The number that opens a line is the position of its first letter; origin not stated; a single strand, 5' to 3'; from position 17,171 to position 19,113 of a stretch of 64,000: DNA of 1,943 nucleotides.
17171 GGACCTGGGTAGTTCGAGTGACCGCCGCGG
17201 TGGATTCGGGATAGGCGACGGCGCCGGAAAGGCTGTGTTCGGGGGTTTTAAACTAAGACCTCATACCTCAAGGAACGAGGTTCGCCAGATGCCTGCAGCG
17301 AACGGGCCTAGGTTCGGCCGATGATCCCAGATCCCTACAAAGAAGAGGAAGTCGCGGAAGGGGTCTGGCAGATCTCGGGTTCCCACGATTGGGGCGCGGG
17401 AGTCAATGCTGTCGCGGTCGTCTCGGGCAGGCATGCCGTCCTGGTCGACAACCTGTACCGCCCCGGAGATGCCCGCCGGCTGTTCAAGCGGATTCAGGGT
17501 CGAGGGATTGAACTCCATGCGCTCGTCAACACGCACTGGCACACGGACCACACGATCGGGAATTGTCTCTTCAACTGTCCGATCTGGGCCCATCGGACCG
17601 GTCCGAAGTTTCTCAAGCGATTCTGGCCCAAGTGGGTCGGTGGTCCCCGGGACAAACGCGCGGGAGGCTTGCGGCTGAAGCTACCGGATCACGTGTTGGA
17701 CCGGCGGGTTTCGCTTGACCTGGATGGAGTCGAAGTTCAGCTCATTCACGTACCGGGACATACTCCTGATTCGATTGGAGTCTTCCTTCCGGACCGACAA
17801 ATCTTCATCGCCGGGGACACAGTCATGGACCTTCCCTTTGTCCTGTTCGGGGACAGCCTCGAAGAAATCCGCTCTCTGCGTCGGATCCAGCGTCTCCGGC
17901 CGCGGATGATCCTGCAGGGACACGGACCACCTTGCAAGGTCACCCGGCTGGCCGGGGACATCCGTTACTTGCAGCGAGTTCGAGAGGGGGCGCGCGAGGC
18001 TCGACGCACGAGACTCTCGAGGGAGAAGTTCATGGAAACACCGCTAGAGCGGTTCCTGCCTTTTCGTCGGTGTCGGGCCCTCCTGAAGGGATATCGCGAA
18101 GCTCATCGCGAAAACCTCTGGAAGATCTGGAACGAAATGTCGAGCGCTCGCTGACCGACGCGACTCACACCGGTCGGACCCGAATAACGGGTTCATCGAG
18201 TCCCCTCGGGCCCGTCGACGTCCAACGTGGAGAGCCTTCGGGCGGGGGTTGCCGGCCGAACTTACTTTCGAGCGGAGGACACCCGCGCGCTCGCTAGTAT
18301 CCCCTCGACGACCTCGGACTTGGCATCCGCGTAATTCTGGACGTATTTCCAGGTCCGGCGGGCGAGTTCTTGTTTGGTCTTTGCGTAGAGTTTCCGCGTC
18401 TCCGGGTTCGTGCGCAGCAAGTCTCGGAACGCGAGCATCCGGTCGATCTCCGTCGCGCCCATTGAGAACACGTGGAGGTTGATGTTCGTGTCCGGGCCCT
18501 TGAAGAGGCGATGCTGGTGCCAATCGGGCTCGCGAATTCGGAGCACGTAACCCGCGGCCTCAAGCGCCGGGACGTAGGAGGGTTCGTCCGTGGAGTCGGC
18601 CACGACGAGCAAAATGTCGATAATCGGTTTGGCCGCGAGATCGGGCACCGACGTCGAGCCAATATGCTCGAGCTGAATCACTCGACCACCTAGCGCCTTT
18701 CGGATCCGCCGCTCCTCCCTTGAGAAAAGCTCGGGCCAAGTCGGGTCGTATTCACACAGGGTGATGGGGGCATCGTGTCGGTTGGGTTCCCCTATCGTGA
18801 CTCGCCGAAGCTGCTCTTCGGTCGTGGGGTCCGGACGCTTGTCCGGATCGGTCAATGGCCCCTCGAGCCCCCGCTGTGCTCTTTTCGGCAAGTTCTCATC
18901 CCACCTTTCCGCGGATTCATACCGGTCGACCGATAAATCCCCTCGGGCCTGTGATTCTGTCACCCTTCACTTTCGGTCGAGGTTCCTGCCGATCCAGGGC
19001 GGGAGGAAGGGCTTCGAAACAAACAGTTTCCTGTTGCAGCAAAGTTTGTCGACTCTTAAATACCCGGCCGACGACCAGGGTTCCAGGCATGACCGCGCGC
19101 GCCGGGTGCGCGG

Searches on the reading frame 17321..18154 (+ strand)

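Call 65: search_protein_families(library=pfam, proteins=[window:17321-18154:+], max_evalue=0.01)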
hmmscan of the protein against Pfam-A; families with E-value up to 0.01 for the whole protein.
window:17321-18154:+ (277 aa): 1 family
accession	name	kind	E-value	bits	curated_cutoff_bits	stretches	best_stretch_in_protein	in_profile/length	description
PF00753.33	Lactamase_B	-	6.5e-19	69.1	22.7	1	27-201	5-196/196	Metallo-beta-lactamase superfamily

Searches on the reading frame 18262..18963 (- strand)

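Call 65: search_protein_families(library=pfam, proteins=[window:18262-18963:-], max_evalue=0.01)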
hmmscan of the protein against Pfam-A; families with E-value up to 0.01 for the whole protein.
window:18262-18963:- (233 aa): 1 family
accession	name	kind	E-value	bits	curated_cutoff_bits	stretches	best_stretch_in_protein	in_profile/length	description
PF04229.20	GrpB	-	4.7e-53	180.1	25.5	1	66-223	1-157/159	GrpB protein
